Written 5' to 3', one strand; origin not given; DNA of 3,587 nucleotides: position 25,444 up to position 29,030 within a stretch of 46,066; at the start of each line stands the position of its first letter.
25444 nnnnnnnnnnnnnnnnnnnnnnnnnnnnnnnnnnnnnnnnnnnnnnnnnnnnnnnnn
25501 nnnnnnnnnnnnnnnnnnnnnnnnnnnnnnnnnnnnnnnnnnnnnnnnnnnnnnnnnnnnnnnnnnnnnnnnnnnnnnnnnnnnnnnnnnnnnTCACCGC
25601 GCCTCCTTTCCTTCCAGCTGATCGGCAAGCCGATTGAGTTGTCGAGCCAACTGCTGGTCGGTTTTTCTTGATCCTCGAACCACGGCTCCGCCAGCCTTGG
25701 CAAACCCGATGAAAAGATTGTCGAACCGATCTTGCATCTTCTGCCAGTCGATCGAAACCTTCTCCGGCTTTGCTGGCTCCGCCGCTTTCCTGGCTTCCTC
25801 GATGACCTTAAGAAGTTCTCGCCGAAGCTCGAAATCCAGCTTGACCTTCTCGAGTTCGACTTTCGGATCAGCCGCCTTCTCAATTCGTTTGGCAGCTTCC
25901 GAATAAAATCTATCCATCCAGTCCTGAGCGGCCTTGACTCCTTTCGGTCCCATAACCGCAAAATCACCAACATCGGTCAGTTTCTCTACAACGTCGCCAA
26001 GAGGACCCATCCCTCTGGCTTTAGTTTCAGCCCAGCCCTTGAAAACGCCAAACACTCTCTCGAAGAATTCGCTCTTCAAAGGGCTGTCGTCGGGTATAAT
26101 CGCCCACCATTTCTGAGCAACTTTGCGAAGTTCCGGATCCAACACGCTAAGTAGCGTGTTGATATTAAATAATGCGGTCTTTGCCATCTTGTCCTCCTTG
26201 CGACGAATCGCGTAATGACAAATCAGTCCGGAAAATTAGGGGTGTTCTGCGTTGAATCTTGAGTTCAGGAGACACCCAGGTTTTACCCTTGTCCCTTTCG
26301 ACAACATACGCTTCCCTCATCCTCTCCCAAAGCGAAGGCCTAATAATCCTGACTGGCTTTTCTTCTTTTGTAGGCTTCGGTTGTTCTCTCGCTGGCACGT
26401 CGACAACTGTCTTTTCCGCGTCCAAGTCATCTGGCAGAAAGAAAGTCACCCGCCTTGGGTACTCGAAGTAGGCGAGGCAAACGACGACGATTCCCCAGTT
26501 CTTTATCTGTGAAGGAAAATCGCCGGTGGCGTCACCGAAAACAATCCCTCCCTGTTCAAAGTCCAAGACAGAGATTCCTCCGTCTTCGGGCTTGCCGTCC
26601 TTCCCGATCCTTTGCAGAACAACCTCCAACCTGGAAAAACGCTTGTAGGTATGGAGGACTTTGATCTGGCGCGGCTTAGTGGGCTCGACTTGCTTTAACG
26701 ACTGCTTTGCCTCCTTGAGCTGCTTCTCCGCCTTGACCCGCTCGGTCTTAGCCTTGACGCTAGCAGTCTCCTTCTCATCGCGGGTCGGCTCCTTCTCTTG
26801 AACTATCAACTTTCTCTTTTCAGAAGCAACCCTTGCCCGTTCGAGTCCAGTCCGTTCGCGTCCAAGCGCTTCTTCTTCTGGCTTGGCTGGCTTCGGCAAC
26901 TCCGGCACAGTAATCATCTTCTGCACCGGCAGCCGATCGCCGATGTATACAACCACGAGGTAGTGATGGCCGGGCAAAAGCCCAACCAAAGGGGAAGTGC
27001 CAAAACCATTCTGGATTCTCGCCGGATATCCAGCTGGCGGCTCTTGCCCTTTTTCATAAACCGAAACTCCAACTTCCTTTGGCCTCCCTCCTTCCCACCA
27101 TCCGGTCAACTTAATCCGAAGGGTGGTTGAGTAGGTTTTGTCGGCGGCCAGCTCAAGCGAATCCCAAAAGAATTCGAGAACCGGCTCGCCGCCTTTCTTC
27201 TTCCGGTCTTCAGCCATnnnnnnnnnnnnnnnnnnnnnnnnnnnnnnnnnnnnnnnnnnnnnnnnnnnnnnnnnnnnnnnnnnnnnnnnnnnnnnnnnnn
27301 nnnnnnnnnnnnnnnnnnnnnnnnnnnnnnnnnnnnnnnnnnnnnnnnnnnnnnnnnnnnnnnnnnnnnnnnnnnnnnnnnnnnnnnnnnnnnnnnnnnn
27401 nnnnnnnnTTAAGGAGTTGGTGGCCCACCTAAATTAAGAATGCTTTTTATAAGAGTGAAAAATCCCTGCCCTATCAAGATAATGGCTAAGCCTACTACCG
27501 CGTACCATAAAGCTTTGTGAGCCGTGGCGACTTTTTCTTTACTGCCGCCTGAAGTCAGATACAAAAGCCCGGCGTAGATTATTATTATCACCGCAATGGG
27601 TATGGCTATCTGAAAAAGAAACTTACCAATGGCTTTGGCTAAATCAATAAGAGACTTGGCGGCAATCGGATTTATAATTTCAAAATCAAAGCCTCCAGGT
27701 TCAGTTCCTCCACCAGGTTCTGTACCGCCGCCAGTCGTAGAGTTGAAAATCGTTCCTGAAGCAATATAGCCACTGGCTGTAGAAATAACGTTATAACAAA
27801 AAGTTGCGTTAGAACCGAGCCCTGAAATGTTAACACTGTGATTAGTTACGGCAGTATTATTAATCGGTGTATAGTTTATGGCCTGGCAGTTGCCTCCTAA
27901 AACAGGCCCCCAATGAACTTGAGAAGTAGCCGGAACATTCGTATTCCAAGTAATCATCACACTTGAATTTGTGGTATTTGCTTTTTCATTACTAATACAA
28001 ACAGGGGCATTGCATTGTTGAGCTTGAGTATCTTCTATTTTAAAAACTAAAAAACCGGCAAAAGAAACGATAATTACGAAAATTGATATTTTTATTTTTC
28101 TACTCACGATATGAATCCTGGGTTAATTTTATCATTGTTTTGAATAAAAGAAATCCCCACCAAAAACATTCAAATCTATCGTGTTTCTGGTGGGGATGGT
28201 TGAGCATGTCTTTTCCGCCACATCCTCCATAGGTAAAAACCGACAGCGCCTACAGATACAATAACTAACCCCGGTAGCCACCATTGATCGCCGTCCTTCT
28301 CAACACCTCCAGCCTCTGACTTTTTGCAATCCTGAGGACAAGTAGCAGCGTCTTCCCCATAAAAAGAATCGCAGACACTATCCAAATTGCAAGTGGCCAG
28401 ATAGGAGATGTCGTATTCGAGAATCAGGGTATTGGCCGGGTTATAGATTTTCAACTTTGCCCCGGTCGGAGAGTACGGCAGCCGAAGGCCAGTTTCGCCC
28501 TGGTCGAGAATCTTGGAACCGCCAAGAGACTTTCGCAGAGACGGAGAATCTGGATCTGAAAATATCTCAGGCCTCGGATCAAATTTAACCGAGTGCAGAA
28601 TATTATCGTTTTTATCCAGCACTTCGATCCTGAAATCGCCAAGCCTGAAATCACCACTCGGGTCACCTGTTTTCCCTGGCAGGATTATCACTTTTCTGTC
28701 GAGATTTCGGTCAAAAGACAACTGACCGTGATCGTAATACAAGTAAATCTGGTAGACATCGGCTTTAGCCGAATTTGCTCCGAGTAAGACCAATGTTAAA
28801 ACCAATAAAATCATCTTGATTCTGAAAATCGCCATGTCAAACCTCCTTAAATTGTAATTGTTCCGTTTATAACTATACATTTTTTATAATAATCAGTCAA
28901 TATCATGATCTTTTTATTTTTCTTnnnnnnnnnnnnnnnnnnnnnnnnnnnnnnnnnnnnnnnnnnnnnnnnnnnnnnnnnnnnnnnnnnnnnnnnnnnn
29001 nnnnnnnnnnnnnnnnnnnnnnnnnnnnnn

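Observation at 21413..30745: Seven-member pilin-like (TrbC/VirB2-type two-TM) family, including fusions to FN3 and a zincin peptidase-like domain, with no secretion ATPase in sight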

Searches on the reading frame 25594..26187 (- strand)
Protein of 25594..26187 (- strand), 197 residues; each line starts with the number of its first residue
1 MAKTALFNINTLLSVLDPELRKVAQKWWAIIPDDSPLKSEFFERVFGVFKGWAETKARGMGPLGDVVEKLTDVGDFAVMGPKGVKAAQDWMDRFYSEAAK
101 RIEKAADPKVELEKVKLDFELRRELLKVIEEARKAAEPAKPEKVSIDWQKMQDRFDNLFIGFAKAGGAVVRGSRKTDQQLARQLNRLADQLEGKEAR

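Call 9: search_protein_families(library=pfam, proteins=[window:25594-26187:-], max_evalue=0.001)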
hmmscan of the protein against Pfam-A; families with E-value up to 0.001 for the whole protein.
window:25594-26187:- (197 aa): 0 families

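Call 60: search_protein_families(library=phrogs, proteins=[window:25594-26187:-], max_evalue=0.01)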
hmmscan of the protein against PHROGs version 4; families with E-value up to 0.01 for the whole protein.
window:25594-26187:- (197 aa): 0 families

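Call 73: find_related_loci(query=window:25594-26187:-, collection=metagenome_contigs, flank=8000)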
Query window:25594-26187:- (197 aa) in metagenome_contigs; peptide patterns used: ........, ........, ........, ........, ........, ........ (x = any residue, [..] = any of these).
175 stretches matched a pattern, but none encodes a relative of the query by tblastn (E <= 1e-3).

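Call 74: find_related_loci(query=window:25594-26187:-, collection=viral_contigs, flank=8000)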
Query window:25594-26187:- (197 aa) in viral_contigs; peptide patterns used: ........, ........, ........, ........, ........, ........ (x = any residue, [..] = any of these).
2 stretches matched a pattern, but none encodes a relative of the query by tblastn (E <= 1e-3).

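Call 76: find_related_loci(query=A5, collection=metagenome_contigs, flank=8000)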
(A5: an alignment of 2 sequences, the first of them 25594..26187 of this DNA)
Query A5 (197 aa) in metagenome_contigs; peptide patterns used: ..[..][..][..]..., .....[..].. (x = any residue, [..] = any of these).
162 stretches matched a pattern; 1 encode a relative of the query (tblastn E <= 1e-3); 1 distinct loci.
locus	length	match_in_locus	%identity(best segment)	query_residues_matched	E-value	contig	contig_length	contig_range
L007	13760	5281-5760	73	6-164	8e-79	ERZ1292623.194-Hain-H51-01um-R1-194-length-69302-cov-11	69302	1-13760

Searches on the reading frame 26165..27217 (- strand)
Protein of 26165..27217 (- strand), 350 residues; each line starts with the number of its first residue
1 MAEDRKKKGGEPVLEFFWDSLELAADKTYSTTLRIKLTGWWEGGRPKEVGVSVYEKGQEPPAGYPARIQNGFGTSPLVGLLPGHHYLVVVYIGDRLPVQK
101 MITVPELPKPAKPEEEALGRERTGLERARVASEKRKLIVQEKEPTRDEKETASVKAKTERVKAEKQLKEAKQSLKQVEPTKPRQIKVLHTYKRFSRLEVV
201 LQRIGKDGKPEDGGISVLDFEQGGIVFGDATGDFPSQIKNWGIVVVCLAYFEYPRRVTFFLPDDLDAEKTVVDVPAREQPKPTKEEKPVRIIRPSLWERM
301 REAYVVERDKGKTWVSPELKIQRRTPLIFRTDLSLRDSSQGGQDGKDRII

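Call 9: search_protein_families(library=pfam, proteins=[window:26165-27217:-], max_evalue=0.001)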
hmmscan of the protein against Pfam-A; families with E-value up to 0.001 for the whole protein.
window:26165-27217:- (350 aa): 0 families

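Call 60: search_protein_families(library=phrogs, proteins=[window:26165-27217:-], max_evalue=0.01)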
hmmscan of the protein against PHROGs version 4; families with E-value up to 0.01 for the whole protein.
window:26165-27217:- (350 aa): 0 families

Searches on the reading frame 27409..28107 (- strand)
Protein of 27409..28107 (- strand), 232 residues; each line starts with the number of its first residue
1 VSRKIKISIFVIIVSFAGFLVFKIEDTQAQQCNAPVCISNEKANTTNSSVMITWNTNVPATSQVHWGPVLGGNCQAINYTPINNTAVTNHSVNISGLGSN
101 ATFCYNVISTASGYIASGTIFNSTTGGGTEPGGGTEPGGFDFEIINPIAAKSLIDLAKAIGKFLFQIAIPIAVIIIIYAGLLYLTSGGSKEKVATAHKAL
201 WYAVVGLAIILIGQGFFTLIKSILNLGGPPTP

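Call 3: search_protein_families(library=pfam, proteins=[window:27409-28107:-], max_evalue=0.1)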
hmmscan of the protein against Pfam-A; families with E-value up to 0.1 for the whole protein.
window:27409-28107:- (232 aa): 5 families
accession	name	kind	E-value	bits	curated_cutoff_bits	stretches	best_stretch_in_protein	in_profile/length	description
PF18895.5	T4SS_pilin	-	7.9e-07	29.5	26.6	1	153-212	5-63/71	Type IV secretion system pilin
PF16656.11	Pur_ac_phosph_N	-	1e-05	26.4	30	1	44-112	10-83/93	Purple acid Phosphatase, N-terminal domain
PF23396.1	DUF7103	-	0.012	16.1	27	1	160-217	26-81/159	Family of unknown function (DUF7103)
PF04956.18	TrbC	-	0.017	15.7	27.9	1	156-219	40-97/98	TrbC/VIRB2 pilin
PF01061.29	ABC2_membrane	-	0.041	13.9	26.9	1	112-223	52-155/211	ABC-2 type transporter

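Call 4: search_protein_families(library=ncbifam, proteins=[window:27409-28107:-], max_evalue=0.1)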
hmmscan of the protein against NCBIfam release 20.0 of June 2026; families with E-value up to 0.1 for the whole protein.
window:27409-28107:- (232 aa): 0 families

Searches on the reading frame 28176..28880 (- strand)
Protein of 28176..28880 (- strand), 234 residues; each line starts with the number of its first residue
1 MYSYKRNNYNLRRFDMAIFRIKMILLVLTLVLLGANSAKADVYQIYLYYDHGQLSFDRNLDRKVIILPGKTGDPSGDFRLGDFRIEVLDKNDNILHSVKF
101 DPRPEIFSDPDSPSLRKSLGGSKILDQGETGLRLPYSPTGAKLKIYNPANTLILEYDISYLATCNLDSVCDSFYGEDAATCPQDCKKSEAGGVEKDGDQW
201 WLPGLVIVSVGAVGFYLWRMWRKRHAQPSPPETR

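Call 3: search_protein_families(library=pfam, proteins=[window:28176-28880:-], max_evalue=0.1)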
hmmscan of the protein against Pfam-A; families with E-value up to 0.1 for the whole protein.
window:28176-28880:- (234 aa): 1 family
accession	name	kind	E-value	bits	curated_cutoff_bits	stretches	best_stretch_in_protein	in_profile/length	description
PF22540.1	RET_CRD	-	0.003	18.2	26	1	162-193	46-76/103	RET, Cysteine Rich Domain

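Call 4: search_protein_families(library=ncbifam, proteins=[window:28176-28880:-], max_evalue=0.1)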
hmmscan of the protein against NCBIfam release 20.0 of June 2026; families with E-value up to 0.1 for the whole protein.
window:28176-28880:- (234 aa): 0 families

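Call 20: search_protein_families(library=pfam, proteins=[window:28176-28880:-], max_evalue=10)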
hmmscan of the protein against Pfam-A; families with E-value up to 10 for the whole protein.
window:28176-28880:- (234 aa): 3 families
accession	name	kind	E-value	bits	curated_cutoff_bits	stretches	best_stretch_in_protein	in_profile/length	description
PF22540.1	RET_CRD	-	0.003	18.2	26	1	162-193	46-76/103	RET, Cysteine Rich Domain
PF11141.13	DUF2914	-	0.21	11.8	23.6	1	80-101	40-61/62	Protein of unknown function (DUF2914)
PF11992.13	TgpA_N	-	0.34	10.3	30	1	199-226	18-44/333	TgpA N-terminal domain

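Call 60: search_protein_families(library=phrogs, proteins=[window:28176-28880:-], max_evalue=0.01)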
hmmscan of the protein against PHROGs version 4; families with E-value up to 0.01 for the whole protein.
window:28176-28880:- (234 aa): 0 families
